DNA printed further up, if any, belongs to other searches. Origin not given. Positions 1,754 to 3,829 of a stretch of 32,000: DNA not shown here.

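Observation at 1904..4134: Malonyl-CoA-reductase-half-like double SDR coupled to a degenerate hotdog protein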

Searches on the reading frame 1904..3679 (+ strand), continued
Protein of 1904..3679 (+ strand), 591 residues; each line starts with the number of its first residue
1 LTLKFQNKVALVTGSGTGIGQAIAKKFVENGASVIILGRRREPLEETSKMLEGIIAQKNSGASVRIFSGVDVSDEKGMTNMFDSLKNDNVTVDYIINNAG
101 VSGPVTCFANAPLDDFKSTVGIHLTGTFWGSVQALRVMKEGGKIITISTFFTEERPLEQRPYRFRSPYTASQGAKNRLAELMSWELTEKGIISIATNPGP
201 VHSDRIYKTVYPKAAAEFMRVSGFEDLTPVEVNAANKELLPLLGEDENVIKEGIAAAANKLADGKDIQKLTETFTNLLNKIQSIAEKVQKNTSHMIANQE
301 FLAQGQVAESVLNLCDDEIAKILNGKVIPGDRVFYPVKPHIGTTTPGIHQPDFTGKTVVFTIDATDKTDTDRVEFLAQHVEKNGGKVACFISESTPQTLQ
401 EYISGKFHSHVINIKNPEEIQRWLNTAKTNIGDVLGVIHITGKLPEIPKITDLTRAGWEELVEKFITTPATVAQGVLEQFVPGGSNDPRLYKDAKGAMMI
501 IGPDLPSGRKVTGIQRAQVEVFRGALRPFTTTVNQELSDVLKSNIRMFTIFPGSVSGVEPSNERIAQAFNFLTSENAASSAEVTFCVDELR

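Call 50: fold_search(model_id=the predicted structure, library=pdb)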
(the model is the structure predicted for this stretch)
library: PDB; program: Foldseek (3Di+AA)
matches with E <= 10: 1997; with E <= 0.001: 1801
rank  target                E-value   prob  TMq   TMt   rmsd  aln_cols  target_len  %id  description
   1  8aeo                  8.2e-27  1.00  0.70  0.66   8.8       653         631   21  Malonyl-CoA reductase from Chloroflexus aurantiacus - C-terminal R773A variant (released 2023-04-05)
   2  8aet                  1.4e-26  1.00  0.73  0.67   8.5       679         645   20  Malonyl-CoA reductase from Chloroflexus aurantiacus - C-terminal E779W variant (released 2023-04-05)
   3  8a8t                  1.6e-26  1.00  0.72  0.67   8.2       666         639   20  Malonyl-CoA reductase from Chloroflexus aurantiacus - C-terminal NADP and malonate bound (released 2023-04-05)
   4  8aeq                  1.7e-26  1.00  0.72  0.68   8.4       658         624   19  Malonyl-CoA reductase from Chloroflexus aurantiacus - C-terminal R773Q variant (released 2023-04-05)
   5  8j29                  2.0e-26  1.00  0.73  0.67   8.8       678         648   20  Structures of the C-terminal subenzyme of the malonyl-CoA reductase from Chloroflexus aurantiacus (released 2024-04-17)
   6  8hjw_A                2.1e-26  1.00  0.74  0.37   8.8       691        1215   20  Bi-functional malonyl-CoA reductuase from Chloroflexus aurantiacus (released 2023-08-30)
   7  8i70                  2.5e-26  1.00  0.73  0.66   9.0       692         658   20  Crystal structure of NADP-binding form of malonyl-CoA reductase C-domain from Chloroflexus aurantiacus (released 2023-06-14)
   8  8j2c                  2.5e-26  1.00  0.73  0.67   8.5       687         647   19  Structure of the C-terminal subenzyme of the malonyl-CoA reductase from Chloroflexus aurantiacus, mutant N940V/K1106W/S1 (released 2024-04-17)
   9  8a30                  2.6e-26  1.00  0.72  0.66   8.9       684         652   20  Malonyl-CoA reductase from Chloroflexus aurantiacus - C-terminal Apo (released 2023-04-05)
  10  8i6z                  2.9e-26  1.00  0.73  0.67   8.7       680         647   20  Crystal structure of apo-form of malonyl-CoA reductase C-domain from Chloroflexus aurantiacus (released 2023-06-14)
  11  8j2a                  3.4e-26  1.00  0.74  0.67   8.8       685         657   19  Structure of the C-terminal subenzyme of the malonyl-CoA reductase from Chloroflexus aurantiacus, in complex with NADP+ (released 2024-04-17)
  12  8aer                  3.4e-26  1.00  0.71  0.67   8.3       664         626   19  Malonyl-CoA reductase from Chloroflexus aurantiacus - C-terminal Y731A variant (released 2023-04-05)
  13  8j2b                  6.3e-26  1.00  0.75  0.68   8.0       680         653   20  Structure of the C-terminal subenzyme of the malonyl-CoA reductase from Chloroflexus aurantiacus, in complex with NADP+  (released 2024-04-17)
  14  8j2e                  1.1e-25  1.00  0.74  0.67   8.1       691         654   20  Structure of the C-terminal subenzyme of the malonyl-CoA reductase from Chloroflexus aurantiacus, mutant N940V/K1106W/S1 (released 2024-04-17)
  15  8a7s                  1.6e-25  1.00  0.74  0.67   8.7       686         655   20  Malonyl-CoA reductase from Chloroflexus aurantiacus - C-terminal NADP bound (released 2023-04-05)
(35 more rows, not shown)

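Call 59: search_protein_families(library=pfam, proteins=[P0263, P0262, P0259, P0275], max_evalue=0.00001)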
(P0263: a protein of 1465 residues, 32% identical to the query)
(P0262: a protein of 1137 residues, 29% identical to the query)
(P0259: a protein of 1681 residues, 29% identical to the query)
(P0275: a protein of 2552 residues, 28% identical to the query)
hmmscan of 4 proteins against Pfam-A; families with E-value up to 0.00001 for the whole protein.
P0263 (1465 aa): 4 families
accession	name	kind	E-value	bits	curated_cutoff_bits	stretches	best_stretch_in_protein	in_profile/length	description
PF00106.31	adh_short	-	7.6e-26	91.2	26.6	2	417-567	1-134/195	short chain dehydrogenase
PF02518.31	HATPase_c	-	3.6e-18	66.5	26.4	1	1317-1421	6-110/111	Histidine kinase-, DNA gyrase B-, and HSP90-like ATPase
PF13561.12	adh_short_C2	-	4.2e-18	66.2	27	2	426-512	6-84/236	Enoyl-(Acyl carrier protein) reductase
PF08659.16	KR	-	6.7e-09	36.4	22.6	0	419-509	3-91/180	KR domain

P0262 (1137 aa): 3 families
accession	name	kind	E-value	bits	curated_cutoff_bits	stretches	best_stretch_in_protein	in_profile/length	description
PF13561.12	adh_short_C2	-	2.1e-61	208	27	2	29-282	7-235/236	Enoyl-(Acyl carrier protein) reductase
PF00106.31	adh_short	-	1.7e-57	194.5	26.6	2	605-797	1-187/195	short chain dehydrogenase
PF08659.16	KR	-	3.8e-13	50.2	22.6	1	25-109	7-95/180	KR domain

P0259 (1681 aa): 3 families
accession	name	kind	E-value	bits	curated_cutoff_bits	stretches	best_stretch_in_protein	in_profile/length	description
PF00106.31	adh_short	-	1.8e-64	217.3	26.6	2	555-757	1-185/195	short chain dehydrogenase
PF13561.12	adh_short_C2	-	5.6e-49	167.3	27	2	564-782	6-206/236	Enoyl-(Acyl carrier protein) reductase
PF08659.16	KR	-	8.1e-15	55.6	22.6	1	557-677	3-117/180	KR domain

P0275 (2552 aa): 6 families
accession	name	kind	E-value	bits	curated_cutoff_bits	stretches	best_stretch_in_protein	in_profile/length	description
PF00106.31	adh_short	-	3.1e-58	196.9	26.6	2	1986-2190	1-183/195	short chain dehydrogenase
PF13561.12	adh_short_C2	-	1e-44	153.3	27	2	1439-1659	6-208/236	Enoyl-(Acyl carrier protein) reductase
PF00378.25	ECH_1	-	6.1e-40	137.6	27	1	583-777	4-193/251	Enoyl-CoA hydratase/isomerase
PF16113.10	ECH_2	-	1.3e-29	104.2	27.2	1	586-768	2-184/335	Enoyl-CoA hydratase/isomerase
PF08659.16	KR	-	3.6e-15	56.8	22.6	1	1432-1552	3-117/180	KR domain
PF00107.32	ADH_zinc_N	-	1.6e-09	38.2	31.8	1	182-293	7-96/129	Zinc-binding dehydrogenase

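Call 60: search_protein_families(library=pfam, proteins=[P0309], max_evalue=0.00001)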
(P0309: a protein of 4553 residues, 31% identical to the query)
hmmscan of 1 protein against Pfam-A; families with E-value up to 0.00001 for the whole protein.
P0309 (4553 aa): 6 families
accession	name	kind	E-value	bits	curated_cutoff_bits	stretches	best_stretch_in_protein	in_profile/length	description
PF16113.10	ECH_2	-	6.6e-56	190.7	27.2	2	662-981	5-305/335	Enoyl-CoA hydratase/isomerase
PF00106.31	adh_short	-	4.5e-43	147.5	26.6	2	3872-4062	7-183/195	short chain dehydrogenase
PF00378.25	ECH_1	-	6.6e-39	134.2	27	2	656-866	4-208/251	Enoyl-CoA hydratase/isomerase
PF00501.34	AMP-binding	-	2.1e-30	106.2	29.9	2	1545-1737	139-330/384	AMP-binding enzyme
PF13561.12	adh_short_C2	-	1.2e-29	104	27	2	3877-4062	8-177/236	Enoyl-(Acyl carrier protein) reductase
PF08659.16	KR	-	1.3e-10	42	22.6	1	3203-3290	2-92/180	KR domain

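Call 65: list_cluster_members(proteins=[P0245, P0246, P0292, P0309, P0275, P0259, P0262, P0263, P0241, P0252])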
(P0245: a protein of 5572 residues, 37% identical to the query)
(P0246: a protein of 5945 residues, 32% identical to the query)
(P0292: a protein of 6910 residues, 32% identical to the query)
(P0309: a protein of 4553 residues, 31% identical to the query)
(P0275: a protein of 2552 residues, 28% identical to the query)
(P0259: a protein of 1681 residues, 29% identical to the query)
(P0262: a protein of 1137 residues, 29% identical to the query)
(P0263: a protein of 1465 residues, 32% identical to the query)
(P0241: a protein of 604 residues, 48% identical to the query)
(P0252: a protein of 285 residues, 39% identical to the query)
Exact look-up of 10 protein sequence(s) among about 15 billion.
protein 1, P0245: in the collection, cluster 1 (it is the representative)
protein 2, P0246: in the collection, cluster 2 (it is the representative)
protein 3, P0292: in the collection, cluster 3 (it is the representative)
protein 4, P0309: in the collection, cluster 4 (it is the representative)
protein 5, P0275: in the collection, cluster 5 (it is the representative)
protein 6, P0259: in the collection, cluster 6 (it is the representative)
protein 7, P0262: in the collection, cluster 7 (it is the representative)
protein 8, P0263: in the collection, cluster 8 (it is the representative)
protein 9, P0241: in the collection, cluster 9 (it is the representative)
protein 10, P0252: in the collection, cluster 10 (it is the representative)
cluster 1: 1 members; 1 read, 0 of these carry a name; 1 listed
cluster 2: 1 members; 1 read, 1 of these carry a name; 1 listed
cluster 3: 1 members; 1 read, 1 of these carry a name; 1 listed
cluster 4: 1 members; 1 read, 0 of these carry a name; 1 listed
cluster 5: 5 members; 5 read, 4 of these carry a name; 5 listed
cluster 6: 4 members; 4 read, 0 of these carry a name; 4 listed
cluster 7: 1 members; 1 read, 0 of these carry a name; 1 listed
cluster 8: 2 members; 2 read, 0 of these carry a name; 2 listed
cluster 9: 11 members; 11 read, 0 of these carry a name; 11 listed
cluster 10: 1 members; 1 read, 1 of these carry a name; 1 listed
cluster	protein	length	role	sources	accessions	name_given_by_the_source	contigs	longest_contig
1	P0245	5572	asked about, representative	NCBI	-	-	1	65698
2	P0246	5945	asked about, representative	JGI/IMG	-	phosphoenolpyruvate carboxykinase (GTP)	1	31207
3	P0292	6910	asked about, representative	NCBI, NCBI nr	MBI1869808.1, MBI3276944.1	MAG: SDR family NAD(P)-dependent oxidoreductase [Chlamydiae bacterium] | SDR family NAD(P)-dependent oxidoreductase [Chlamydiota bacterium]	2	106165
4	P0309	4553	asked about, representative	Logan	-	-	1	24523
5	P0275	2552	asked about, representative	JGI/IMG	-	-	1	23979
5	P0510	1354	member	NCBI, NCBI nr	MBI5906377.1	MAG: enoyl-CoA hydratase/isomerase family protein, partial [Deltaproteobacteria bacterium] | enoyl-CoA hydratase/isomerase family protein [Deltaproteobacteria bacterium]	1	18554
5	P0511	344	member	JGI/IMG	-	NAD(P)-dependent dehydrogenase (short-subunit alcohol dehydrogenase family)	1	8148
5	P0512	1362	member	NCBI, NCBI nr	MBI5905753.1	MAG: SDR family NAD(P)-dependent oxidoreductase, partial [Deltaproteobacteria bacterium] | SDR family NAD(P)-dependent oxidoreductase [Deltaproteobacteria bacterium]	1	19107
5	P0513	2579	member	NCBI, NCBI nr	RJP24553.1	MAG: SDR family NAD(P)-dependent oxidoreductase [Deltaproteobacteria bacterium]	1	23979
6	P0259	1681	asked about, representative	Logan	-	-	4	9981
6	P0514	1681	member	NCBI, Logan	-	-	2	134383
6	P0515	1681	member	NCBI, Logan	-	-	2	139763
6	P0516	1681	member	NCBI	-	-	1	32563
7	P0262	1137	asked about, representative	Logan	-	-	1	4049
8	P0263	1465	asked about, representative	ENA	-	-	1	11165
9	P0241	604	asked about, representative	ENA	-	-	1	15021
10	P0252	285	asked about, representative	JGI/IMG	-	NAD(P)-dependent dehydrogenase (short-subunit alcohol dehydrogenase family)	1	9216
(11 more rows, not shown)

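Call 76: find_encoding_contigs(protein=P0241, flank=5000, max_places=2)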
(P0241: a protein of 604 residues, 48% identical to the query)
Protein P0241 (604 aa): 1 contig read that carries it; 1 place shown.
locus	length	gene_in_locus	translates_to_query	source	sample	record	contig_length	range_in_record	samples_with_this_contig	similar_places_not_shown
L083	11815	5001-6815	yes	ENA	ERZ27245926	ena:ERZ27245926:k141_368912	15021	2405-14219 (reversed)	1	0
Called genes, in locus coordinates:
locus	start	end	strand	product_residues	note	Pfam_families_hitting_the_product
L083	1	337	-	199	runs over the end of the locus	PF01192:RNA_pol_Rpb6 (weak)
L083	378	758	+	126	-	PF04126:Cyclophil_like, PF18050:Cyclophil_like2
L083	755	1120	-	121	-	PF03297:Ribosomal_S25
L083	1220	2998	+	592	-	PF04675:DNA_ligase_A_N, PF01068:DNA_ligase_A_M, PF09414:RNA_ligase (weak), PF04679:DNA_ligase_A_C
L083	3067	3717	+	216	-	PF01865:PhoU_div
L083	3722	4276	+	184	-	PF02778:tRNA_int_endo_N, PF01974:tRNA_int_endo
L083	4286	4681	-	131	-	-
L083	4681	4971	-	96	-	-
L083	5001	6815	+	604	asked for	PF00106:adh_short, PF08659:KR, PF13561:adh_short_C2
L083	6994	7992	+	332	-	PF00208:ELFV_dehydrog (weak), PF03447:NAD_binding_3 (weak), PF00742:Homoserine_dh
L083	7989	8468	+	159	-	PF01472:PUA, PF26292:PUA_elF2D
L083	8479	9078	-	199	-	PF00227:Proteasome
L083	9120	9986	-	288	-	PF01256:Carb_kinase, PF02110:HK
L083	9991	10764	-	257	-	PF08704:GCD14, PF01135:PCMT, PF01596:Methyltransf_3 (weak), PF13847:Methyltransf_31, PF08241:Methyltransf_11 (weak), PF08242:Methyltransf_12 (faint), PF13578:Methyltransf_24 (weak), PF13649:Methyltransf_25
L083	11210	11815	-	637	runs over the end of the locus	PF03485:Arg_tRNA_synt_N, PF00750:tRNA-synt_1d, PF05746:DALR_1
